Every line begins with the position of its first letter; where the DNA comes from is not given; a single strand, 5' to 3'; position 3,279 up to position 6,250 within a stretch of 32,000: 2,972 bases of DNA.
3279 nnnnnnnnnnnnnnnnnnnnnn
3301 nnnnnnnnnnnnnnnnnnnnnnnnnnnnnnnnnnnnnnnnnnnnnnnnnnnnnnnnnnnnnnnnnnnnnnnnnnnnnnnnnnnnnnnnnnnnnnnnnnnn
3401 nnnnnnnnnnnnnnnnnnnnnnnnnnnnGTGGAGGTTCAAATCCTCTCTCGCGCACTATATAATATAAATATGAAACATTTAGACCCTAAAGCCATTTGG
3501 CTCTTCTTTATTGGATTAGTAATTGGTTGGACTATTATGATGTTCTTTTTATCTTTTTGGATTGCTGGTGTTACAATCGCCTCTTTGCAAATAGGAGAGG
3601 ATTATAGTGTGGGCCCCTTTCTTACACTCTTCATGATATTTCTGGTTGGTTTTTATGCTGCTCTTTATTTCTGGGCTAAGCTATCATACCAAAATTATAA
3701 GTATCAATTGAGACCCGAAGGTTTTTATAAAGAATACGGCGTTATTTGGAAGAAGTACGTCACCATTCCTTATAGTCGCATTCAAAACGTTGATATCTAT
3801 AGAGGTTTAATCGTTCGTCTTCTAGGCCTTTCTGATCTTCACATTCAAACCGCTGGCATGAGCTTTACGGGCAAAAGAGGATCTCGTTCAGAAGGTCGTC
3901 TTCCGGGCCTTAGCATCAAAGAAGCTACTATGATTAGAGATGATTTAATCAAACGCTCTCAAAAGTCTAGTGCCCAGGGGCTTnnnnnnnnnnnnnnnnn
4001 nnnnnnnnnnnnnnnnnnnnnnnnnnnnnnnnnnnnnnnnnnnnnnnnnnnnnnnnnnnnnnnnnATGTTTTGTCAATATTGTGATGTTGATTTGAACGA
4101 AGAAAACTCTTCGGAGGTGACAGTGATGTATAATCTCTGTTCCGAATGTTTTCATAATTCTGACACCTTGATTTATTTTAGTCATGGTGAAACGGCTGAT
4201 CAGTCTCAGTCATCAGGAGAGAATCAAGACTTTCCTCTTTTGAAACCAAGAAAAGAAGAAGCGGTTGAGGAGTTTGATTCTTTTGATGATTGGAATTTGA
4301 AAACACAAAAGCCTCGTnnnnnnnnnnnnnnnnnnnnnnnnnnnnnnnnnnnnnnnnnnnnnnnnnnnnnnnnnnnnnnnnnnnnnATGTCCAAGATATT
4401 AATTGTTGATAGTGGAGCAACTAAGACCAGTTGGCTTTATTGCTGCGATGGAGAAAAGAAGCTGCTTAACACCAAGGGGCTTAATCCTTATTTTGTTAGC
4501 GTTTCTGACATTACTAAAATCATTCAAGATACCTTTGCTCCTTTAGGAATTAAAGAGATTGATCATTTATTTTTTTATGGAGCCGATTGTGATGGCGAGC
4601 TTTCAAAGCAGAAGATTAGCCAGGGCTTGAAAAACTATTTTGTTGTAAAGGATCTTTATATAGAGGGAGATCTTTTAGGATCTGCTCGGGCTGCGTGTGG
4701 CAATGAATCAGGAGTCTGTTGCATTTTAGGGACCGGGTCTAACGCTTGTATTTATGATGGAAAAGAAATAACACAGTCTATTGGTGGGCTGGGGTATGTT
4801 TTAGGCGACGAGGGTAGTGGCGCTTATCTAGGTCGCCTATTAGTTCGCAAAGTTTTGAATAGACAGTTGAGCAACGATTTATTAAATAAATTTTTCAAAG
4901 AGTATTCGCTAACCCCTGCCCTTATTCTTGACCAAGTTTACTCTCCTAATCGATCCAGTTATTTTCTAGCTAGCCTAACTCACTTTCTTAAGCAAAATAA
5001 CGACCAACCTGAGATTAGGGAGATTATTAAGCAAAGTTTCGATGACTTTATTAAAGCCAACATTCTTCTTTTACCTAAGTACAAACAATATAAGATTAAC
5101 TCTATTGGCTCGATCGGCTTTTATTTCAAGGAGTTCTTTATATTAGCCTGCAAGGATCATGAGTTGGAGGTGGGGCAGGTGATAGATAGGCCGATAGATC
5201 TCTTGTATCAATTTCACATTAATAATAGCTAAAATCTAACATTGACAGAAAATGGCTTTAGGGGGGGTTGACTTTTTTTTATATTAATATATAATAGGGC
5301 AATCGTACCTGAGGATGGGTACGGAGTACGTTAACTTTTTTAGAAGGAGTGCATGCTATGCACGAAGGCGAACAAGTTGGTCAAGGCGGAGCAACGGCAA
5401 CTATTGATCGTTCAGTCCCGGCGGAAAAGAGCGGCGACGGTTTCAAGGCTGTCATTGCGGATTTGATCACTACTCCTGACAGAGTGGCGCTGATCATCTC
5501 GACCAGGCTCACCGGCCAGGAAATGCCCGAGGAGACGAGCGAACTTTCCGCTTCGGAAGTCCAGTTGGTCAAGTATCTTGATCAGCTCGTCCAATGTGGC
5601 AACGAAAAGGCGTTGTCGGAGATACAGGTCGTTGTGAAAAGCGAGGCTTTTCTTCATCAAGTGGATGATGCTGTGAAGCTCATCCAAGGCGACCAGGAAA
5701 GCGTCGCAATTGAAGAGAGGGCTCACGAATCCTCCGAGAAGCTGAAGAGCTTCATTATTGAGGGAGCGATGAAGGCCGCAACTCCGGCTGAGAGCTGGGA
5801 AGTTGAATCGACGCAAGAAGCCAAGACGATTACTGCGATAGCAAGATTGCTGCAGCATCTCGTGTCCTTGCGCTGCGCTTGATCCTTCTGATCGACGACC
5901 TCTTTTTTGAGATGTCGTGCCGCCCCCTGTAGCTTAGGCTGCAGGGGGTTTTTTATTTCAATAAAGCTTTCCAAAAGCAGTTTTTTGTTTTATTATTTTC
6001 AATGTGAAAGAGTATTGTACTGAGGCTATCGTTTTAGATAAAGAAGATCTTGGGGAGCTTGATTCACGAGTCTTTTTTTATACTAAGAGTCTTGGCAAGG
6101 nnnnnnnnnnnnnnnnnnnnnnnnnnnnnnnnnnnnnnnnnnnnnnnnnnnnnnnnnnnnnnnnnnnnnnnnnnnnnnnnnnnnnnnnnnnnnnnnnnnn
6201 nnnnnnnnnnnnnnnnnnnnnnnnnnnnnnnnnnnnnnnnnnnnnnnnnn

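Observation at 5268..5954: GC-rich stand-alone module encoding a 174-aa acidic orphan protein between a sugar kinase gene and recO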

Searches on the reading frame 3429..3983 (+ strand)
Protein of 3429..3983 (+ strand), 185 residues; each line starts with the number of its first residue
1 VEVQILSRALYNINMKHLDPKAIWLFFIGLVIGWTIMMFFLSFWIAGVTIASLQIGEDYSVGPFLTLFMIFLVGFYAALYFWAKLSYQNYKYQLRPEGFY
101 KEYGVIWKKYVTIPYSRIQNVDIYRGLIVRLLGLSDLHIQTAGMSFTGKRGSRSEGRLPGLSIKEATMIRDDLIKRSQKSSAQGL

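Call 8: search_protein_families(library=pfam, proteins=[window:3429-3983:+], max_evalue=1)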
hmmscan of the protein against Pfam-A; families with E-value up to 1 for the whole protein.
window:3429-3983:+ (185 aa): 2 families
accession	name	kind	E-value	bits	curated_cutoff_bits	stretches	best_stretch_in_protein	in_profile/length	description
PF03703.20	bPH_2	-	4.5e-15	56.1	22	1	87-171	1-76/78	Bacterial PH domain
PF20990.2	DUF2207_C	-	0.74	9.9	33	1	21-94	132-201/247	Predicted membrane protein (DUF2207) C-terminal domain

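Call 70: search_protein_families(library=phrogs, proteins=[window:3429-3983:+], max_evalue=0.1)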
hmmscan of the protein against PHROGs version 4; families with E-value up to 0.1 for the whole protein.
window:3429-3983:+ (185 aa): 2 families
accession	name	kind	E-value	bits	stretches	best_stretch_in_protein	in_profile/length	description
phrog_3707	-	moron, auxiliary metabolic gene and host takeover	0.0021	18.9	1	65-145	32-112/142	membrane-flanked domain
phrog_5405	-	unknown function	0.06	14.7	1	45-89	9-53/115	-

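Call 71: search_protein_families(library=padloc, proteins=[window:3429-3983:+], max_evalue=0.1)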
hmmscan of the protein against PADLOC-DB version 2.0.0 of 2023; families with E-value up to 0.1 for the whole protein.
window:3429-3983:+ (185 aa): 0 families

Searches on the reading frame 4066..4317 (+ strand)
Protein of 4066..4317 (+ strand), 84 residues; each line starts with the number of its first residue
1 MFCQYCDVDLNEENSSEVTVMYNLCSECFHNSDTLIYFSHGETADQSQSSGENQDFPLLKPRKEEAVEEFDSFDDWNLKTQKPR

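Call 8: search_protein_families(library=pfam, proteins=[window:4066-4317:+], max_evalue=1)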
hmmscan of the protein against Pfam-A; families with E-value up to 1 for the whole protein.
window:4066-4317:+ (84 aa): 3 families
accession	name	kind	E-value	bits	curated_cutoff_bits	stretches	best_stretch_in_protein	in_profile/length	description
PF23137.1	HVO_0758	-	0.12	12.7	27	1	2-28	22-48/55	HVO_0758 mu-protein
PF13790.11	SR1P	-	0.4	11.3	26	1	3-30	6-35/37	SR1 protein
PF01754.22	zf-A20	-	0.48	10.8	21.6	1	23-30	17-24/24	A20-like zinc finger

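Call 70: search_protein_families(library=phrogs, proteins=[window:4066-4317:+], max_evalue=0.1)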
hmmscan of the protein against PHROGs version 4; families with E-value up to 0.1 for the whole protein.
window:4066-4317:+ (84 aa): 0 families

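Call 71: search_protein_families(library=padloc, proteins=[window:4066-4317:+], max_evalue=0.1)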
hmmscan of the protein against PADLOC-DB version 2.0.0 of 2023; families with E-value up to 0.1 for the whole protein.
window:4066-4317:+ (84 aa): 0 families

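Call 84: search_protein_families(library=ncbifam, proteins=[window:4066-4317:+], max_evalue=0.1)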
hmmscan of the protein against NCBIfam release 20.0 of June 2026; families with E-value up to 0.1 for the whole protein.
window:4066-4317:+ (84 aa): 1 family
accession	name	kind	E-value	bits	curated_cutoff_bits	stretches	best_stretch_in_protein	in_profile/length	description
NF041912.1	HVO_0758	equivalog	0.04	13.8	70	1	2-28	22-48/55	HVO_0758 family zinc finger protein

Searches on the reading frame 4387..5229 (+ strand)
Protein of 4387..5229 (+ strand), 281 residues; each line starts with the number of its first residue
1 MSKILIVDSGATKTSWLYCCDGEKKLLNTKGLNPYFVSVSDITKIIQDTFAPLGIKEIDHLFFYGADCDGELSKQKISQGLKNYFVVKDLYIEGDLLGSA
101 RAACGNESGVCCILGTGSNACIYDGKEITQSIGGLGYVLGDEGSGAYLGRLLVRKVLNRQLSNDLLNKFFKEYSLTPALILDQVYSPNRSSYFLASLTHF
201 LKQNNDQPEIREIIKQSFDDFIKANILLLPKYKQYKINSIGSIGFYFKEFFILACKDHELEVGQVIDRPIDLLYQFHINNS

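Call 8: search_protein_families(library=pfam, proteins=[window:4387-5229:+], max_evalue=1)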
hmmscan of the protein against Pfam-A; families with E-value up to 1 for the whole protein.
window:4387-5229:+ (281 aa): 2 families
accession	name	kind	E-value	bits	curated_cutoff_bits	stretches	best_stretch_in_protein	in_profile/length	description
PF01869.26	BcrAD_BadFG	-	2.9e-07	30.7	31.5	1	7-150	3-149/271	BadF/BadG/BcrA/BcrD ATPase family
PF03727.22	Hexokinase_2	-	0.044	13.6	24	0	111-124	3-16/242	Hexokinase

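Call 15: find_related_loci(query=window:4387-5229:+, collection=genome_contigs, flank=6000)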
Query window:4387-5229:+ (281 aa) in genome_contigs; peptide patterns used: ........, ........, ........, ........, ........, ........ (x = any residue, [..] = any of these).
107 stretches matched a pattern; 13 encode a relative of the query (tblastn E <= 1e-3); 13 distinct loci.
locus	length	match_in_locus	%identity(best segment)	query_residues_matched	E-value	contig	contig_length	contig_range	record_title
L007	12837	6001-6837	38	4-281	1e-65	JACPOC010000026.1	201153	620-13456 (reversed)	MAG: Bacteroidetes bacterium isolate NC_groundwater_591_Pr5_B-0.1um_36_15 alan_book_18_scaffold_261173, whole genome sho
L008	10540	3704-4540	35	4-280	3e-59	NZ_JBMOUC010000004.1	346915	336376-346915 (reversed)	Sphingobacterium sp. Mn56C NODE_4_length_346915_cov_117.732431, whole genome shotgun sequence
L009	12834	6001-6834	36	4-278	5e-56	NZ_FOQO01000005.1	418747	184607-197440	Parapedobacter indicus strain RK1, whole genome shotgun sequence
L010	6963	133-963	36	4-278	4e-55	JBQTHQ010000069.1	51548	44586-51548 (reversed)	MAG: Bacteroidota bacterium isolate SAW253 c_000000238804, whole genome shotgun sequence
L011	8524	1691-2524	32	4-279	5e-56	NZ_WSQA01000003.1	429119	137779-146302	Sphingobacterium humi strain JCM 31225 Scaffold3, whole genome shotgun sequence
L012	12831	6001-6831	37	4-277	6e-54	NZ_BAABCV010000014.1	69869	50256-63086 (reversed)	Mucilaginibacter panaciglaebae strain JCM 17085 sequence14, whole genome shotgun sequence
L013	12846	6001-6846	38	2-280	2e-53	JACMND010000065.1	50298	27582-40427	MAG: Pedobacter sp. isolate LF-bin-141 FL-bin-141-contig-k141_766305, whole genome shotgun sequence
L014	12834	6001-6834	34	4-281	4e-53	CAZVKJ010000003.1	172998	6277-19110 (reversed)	MAG TPA_asm: uncultured Bacteroidales bacterium isolate SRP089250_co1_43 genome assembly, contig: NODE_49_length_172998_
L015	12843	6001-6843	36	4-281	7e-53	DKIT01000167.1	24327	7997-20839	MAG TPA_asm: Sphingobacterium sp. UBA6711 UBA6711_contig_4434, whole genome shotgun sequence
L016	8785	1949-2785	37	4-279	1e-52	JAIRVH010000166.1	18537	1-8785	MAG: Sphingobacterium sp. isolate Fux382_bin21 k119_87991, whole genome shotgun sequence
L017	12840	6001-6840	35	4-280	9e-51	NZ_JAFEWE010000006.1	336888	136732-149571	Desertivirga arenae strain SYSU D00823 Scaffold6_1, whole genome shotgun sequence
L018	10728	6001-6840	35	4-280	3e-49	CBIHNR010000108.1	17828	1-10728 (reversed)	MAG TPA_asm: uncultured Pedobacter sp. isolate SRR18156186_concoct_3 genome assembly, contig: ERZ27336839.471, whole gen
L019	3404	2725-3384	40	5-222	5e-46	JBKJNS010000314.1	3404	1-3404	MAG: Chitinophagales bacterium isolate ant_bin.382 k117_5999122, whole genome shotgun sequence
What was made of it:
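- The kinase's nearest relatives among GTDB representative genomes are Bacteroidota (call 15).
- Tried and rejected: It returned only Bacteroidota at 32-40% identity and no close relative of this genome (call 15).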

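Call 70: search_protein_families(library=phrogs, proteins=[window:4387-5229:+], max_evalue=0.1)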
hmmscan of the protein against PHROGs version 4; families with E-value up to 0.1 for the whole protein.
window:4387-5229:+ (281 aa): 0 families

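Call 71: search_protein_families(library=padloc, proteins=[window:4387-5229:+], max_evalue=0.1)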
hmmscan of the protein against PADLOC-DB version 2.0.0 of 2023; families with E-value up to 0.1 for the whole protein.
window:4387-5229:+ (281 aa): 0 families

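Call 84: search_protein_families(library=ncbifam, proteins=[window:4387-5229:+], max_evalue=0.1)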
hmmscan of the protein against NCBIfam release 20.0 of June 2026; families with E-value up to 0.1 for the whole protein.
window:4387-5229:+ (281 aa): 1 family
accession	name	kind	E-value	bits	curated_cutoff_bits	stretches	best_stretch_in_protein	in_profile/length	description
NF046058.1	NagK_SO3507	equivalog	1.5e-10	41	370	1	88-243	101-259/295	N-acetylglucosamine kinase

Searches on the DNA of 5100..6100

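Call 5: search_rna_families(source=window, start=5100, end=6100, threshold=evalue, max_evalue=10)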
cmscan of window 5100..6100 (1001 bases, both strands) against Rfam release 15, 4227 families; matches with E-value up to 10: 9.
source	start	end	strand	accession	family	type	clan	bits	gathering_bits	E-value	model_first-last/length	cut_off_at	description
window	5879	5956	+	RF00515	PyrR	Cis-reg;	-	22.2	54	1.8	1-115/115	no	PyrR binding site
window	5908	5956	+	RF02399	NsiR1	Gene; sRNA;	-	19.1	39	0.49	1-60/60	no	Nitrogen stress-induced RNA 1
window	5918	6003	-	RF02618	SSRC34_2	Gene; sRNA;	-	17.8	48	4.9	1-125/125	no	Streptococcus sRNA 34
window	5217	5298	+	RF02217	ZNFX1-AS1_3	Gene; lncRNA;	-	17.6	60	5.7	1-87/87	no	ZNFX1 antisense RNA 1 conserved region 3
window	5579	5664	-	RF01506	Afu_294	Gene; snRNA; snoRNA; CD-box;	-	16.3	43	2.1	1-83/83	no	A. fumigatus snoRNA Afu_294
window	5959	6062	+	RF00697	mir-186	Gene; miRNA;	-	15.5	70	9.9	1-82/82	no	mir-186 microRNA precursor family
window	5887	5955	+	RF00021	Spot_42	Gene; sRNA;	-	15.1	80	5.7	1-115/115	no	Spot 42 RNA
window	5447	5499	-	RF01147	sR12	Gene; snRNA; snoRNA; CD-box;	-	13.2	38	5.9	1-52/52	no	Small nucleolar RNA sR12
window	5738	5793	+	RF01119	sR32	Gene; snRNA; snoRNA; CD-box;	-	12.8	40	1.2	1-57/57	no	Small nucleolar RNA sR32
